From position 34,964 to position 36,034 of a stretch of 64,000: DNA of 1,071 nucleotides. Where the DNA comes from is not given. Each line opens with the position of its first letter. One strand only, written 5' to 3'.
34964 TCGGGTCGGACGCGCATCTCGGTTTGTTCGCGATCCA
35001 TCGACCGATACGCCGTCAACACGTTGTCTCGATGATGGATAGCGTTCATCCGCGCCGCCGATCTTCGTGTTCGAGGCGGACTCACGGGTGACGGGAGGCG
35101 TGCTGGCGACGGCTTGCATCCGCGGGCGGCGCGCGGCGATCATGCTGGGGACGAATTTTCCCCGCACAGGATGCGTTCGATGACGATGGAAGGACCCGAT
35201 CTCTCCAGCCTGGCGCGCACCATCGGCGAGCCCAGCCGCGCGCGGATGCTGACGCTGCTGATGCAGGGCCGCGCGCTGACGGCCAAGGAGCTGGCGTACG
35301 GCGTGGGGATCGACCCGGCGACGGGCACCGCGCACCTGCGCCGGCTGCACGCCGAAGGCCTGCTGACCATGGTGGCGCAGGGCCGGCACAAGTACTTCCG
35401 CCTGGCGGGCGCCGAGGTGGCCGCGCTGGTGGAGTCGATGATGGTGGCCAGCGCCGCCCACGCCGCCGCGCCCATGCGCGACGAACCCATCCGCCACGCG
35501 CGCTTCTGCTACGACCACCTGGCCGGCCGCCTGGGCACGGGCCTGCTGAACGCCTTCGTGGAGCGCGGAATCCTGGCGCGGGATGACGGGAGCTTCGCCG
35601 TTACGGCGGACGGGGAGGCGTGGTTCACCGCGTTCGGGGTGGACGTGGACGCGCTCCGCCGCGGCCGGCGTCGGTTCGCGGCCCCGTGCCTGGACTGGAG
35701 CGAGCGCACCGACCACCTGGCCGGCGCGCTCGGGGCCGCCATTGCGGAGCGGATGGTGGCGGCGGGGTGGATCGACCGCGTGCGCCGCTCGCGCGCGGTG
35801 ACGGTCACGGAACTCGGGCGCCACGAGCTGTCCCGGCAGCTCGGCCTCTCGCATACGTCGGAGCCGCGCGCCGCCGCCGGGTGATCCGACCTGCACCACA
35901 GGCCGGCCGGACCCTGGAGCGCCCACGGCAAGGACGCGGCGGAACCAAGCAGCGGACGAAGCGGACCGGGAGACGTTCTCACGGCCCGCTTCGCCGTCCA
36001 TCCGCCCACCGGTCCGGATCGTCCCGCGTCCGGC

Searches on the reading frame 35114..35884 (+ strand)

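Call 59: search_protein_families(library=pfam, proteins=[window:35114-35884:+], max_evalue=0.001)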
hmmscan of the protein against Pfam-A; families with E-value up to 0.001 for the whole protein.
window:35114-35884:+ (256 aa): 8 families
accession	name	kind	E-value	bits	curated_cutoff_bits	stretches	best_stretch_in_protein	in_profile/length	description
PF12840.13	HTH_20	-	5.3e-08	33.1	27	1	38-87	2-51/51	Helix-turn-helix domain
PF25213.1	HVO_A0261_N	-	3.1e-06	27.4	35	0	145-182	45-82/86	HVO_A0261 N-terminal domain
PF01022.26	HTH_5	-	1.1e-05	25.6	22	1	40-84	2-45/47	Bacterial regulatory protein, arsR family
PF12802.13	MarR_2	-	3.1e-05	24.5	27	0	40-91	5-57/61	MarR family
PF13338.12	AbiEi_4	-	8.6e-05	23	25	0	44-90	2-44/49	Transcriptional regulator, AbiEi antitoxin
PF01047.28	MarR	-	0.00011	22.5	24.6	0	42-85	5-48/59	MarR family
PF07848.18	PaaX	-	0.00068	20.2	24.8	0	60-99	29-68/70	PaaX-like protein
PF13412.12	HTH_24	-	0.00069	19.6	21.9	0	46-84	9-47/48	Winged helix-turn-helix DNA-binding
